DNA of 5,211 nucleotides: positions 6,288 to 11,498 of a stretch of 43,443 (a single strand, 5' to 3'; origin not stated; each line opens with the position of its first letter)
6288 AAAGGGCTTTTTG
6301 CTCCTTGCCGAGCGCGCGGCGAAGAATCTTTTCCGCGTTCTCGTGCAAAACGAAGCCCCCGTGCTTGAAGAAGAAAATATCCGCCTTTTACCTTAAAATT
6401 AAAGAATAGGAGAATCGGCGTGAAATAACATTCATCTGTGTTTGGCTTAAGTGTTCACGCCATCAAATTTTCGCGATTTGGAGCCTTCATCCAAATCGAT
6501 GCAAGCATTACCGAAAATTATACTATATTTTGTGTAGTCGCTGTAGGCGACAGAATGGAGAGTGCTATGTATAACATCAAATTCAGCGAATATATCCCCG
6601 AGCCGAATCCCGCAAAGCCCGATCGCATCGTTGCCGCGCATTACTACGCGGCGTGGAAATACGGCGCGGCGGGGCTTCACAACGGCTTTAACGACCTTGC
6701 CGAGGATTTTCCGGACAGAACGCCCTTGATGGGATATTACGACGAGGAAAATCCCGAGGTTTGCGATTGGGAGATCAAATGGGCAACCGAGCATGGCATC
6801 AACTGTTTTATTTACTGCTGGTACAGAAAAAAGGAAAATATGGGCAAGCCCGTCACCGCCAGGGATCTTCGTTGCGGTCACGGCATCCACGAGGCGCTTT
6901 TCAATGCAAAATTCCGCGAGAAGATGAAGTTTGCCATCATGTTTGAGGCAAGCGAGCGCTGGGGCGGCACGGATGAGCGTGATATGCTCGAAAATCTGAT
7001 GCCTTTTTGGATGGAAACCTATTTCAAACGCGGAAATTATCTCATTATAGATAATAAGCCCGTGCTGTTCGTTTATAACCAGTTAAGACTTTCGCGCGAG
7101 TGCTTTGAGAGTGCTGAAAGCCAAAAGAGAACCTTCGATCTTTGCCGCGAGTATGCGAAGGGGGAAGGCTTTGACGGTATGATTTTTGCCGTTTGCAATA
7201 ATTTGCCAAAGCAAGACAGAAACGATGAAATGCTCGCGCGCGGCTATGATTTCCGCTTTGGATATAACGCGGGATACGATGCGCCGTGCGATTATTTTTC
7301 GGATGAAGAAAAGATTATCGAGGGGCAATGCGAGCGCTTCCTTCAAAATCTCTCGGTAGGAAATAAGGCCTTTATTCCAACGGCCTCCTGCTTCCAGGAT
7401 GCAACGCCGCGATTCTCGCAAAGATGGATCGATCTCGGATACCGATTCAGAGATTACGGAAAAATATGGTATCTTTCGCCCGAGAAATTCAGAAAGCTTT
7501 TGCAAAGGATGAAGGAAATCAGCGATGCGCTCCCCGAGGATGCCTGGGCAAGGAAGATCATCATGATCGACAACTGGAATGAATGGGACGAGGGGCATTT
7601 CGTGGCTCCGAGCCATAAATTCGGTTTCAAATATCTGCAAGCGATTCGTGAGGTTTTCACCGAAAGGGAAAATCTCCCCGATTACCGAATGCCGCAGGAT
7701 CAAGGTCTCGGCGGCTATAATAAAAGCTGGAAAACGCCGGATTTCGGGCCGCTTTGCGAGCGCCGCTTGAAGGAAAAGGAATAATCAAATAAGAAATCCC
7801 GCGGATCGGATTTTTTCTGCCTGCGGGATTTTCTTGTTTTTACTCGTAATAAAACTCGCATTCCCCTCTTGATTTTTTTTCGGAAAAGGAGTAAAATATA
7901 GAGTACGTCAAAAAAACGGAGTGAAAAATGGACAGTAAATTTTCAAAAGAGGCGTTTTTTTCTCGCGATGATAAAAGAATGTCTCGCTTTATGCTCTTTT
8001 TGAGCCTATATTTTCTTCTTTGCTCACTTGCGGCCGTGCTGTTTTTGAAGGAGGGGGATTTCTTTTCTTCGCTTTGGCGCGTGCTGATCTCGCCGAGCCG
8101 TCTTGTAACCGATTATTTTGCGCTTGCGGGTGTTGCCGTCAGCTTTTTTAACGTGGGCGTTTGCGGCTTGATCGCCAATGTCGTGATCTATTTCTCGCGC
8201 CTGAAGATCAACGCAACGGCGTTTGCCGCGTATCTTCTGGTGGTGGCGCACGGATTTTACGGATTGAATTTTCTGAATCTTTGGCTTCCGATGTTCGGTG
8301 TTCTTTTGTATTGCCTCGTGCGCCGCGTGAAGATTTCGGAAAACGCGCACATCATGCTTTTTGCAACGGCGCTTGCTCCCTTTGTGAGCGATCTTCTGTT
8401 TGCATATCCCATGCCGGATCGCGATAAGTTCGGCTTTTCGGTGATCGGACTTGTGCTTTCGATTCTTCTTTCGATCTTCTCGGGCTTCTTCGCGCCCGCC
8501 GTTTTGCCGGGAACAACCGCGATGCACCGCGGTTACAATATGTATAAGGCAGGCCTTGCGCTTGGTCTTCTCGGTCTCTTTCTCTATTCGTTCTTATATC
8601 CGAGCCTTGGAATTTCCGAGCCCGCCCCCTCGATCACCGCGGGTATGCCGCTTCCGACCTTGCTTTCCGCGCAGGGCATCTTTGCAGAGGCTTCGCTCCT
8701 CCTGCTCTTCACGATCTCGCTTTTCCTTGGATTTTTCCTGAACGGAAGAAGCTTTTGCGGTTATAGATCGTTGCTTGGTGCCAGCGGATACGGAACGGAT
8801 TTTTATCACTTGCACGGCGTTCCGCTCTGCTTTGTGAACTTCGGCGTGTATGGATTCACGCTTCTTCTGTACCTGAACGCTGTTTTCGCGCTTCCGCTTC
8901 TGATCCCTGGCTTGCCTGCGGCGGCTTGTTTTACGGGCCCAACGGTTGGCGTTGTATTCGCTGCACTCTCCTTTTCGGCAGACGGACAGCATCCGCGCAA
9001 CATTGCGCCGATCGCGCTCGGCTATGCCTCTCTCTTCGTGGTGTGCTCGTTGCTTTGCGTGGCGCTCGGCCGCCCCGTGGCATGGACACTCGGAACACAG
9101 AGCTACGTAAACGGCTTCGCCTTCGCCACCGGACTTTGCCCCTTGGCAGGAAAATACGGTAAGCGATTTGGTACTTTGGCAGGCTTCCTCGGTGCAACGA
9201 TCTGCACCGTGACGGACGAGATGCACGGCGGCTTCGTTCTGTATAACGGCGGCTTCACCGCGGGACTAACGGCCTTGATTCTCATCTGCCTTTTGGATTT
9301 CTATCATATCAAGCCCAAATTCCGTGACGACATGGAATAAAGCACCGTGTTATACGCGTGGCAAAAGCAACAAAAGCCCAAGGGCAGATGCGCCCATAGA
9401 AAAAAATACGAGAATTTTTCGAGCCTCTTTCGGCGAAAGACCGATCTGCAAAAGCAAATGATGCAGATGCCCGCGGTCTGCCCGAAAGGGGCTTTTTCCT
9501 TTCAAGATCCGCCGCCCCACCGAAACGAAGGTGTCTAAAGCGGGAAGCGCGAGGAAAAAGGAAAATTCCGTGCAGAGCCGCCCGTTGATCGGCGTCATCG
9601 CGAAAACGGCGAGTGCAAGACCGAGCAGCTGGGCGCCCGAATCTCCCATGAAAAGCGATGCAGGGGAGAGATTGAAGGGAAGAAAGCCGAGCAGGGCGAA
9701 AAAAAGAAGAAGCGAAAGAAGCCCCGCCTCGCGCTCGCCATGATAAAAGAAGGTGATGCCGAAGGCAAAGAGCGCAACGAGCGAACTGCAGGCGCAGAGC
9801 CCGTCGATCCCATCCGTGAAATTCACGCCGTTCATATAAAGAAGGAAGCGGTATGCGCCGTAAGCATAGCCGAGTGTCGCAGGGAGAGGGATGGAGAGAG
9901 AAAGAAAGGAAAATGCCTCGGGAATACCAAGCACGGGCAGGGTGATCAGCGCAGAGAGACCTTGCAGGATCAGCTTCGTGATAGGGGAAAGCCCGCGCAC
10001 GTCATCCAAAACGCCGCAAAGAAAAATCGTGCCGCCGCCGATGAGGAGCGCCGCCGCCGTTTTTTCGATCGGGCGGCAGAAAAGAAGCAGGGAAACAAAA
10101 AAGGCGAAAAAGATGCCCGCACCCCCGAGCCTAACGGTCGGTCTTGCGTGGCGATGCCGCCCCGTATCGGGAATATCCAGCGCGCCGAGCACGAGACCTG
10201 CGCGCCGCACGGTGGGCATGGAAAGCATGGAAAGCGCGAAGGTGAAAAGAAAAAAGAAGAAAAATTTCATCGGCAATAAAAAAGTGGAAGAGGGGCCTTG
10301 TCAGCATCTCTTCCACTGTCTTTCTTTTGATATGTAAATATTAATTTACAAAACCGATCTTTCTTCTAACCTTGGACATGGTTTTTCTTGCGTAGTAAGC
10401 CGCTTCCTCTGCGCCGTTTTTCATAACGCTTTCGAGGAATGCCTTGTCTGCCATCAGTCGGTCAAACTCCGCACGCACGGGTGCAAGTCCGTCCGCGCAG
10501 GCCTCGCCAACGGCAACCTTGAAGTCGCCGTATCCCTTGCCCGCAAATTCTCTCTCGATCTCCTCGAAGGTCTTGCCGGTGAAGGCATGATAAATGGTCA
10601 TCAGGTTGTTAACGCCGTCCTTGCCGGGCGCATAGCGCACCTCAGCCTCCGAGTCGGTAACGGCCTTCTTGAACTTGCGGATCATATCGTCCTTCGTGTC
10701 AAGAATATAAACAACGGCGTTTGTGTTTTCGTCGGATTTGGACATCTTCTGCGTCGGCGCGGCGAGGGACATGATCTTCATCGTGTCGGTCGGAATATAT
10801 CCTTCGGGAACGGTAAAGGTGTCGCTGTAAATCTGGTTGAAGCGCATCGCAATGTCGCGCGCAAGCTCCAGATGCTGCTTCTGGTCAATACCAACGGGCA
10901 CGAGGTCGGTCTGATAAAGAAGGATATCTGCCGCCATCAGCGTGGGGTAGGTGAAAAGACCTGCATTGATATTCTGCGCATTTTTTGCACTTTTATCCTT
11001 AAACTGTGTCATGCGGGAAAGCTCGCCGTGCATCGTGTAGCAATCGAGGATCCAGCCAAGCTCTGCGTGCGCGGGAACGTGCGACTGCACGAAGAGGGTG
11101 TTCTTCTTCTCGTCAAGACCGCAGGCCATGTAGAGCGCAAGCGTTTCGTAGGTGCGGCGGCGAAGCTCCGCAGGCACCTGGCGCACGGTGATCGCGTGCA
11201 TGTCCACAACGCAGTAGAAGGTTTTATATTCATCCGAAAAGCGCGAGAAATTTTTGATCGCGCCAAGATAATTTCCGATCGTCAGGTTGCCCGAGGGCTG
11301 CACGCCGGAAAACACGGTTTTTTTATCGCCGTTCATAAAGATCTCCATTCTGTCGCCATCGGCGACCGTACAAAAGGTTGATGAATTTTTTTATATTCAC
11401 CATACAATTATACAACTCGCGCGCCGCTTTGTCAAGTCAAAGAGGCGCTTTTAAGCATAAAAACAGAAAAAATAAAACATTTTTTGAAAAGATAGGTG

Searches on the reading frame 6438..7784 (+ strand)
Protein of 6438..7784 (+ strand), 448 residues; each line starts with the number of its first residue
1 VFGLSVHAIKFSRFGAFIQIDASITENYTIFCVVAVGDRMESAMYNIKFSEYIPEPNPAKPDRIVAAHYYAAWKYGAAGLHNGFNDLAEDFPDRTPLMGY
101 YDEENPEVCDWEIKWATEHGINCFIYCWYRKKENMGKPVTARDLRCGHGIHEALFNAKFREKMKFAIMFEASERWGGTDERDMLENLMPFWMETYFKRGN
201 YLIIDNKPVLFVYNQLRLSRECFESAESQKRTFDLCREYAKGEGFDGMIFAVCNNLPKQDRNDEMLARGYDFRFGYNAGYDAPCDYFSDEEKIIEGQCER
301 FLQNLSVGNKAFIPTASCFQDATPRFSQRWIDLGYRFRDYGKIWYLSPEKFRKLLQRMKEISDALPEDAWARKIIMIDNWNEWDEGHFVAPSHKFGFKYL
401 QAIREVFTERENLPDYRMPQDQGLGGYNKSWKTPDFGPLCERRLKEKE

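Call 10: search_protein_families(library=pfam, proteins=[window:6438-7784:+], max_evalue=0.01)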
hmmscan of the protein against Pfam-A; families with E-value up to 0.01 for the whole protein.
window:6438-7784:+ (448 aa): 1 family
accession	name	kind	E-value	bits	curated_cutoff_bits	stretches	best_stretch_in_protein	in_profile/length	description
PF14307.12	Glyco_tran_WbsX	-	8.1e-20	72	25.1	1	98-403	48-350/350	Glycosyltransferase WbsX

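Call 56: search_protein_families(library=ncbifam, proteins=[window:6438-7784:+], max_evalue=0.01)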
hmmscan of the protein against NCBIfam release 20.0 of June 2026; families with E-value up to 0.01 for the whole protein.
window:6438-7784:+ (448 aa): 0 families

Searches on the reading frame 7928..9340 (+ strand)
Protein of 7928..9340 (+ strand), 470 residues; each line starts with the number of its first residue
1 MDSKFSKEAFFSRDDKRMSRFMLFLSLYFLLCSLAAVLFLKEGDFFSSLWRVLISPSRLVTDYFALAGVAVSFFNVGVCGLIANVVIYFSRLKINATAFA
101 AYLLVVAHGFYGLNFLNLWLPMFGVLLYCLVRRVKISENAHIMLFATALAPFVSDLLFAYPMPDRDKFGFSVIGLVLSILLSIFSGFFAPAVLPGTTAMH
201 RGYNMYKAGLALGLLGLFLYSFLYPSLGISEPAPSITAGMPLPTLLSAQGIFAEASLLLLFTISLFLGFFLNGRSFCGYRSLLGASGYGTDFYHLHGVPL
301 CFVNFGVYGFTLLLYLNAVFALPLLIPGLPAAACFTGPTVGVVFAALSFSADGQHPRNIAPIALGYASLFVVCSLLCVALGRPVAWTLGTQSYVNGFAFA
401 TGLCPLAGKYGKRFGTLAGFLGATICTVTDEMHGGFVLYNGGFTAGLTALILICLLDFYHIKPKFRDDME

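Call 5: search_protein_families(library=pfam, proteins=[window:7928-9340:+])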
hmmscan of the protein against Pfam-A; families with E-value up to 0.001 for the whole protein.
window:7928-9340:+ (470 aa): 1 family
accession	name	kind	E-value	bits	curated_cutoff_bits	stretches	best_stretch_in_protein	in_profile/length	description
PF07613.16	DUF1576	-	5.6e-60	202.4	25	2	44-223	4-176/178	Protein of unknown function (DUF1576)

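Call 6: search_protein_families(library=ncbifam, proteins=[window:7928-9340:+])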
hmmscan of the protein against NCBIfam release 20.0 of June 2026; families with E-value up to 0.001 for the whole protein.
window:7928-9340:+ (470 aa): 0 families

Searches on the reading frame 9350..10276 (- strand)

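Call 10: search_protein_families(library=pfam, proteins=[window:9350-10276:-], max_evalue=0.01)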
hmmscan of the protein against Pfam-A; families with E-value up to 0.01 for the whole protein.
window:9350-10276:- (308 aa): 1 family
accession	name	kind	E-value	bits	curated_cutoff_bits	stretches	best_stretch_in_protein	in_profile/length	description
PF00953.26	Glycos_transf_4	-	1.4e-33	116.6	27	1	76-228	3-158/160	Glycosyl transferase family 4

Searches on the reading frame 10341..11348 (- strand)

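Call 10: search_protein_families(library=pfam, proteins=[window:10341-11348:-], max_evalue=0.01)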
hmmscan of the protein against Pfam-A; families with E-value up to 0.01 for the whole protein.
window:10341-11348:- (335 aa): 1 family
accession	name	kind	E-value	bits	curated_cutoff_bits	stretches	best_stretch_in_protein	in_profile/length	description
PF00579.31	tRNA-synt_1b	-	9.9e-77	258.6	21.1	1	8-284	4-287/292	tRNA synthetases class I (W and Y)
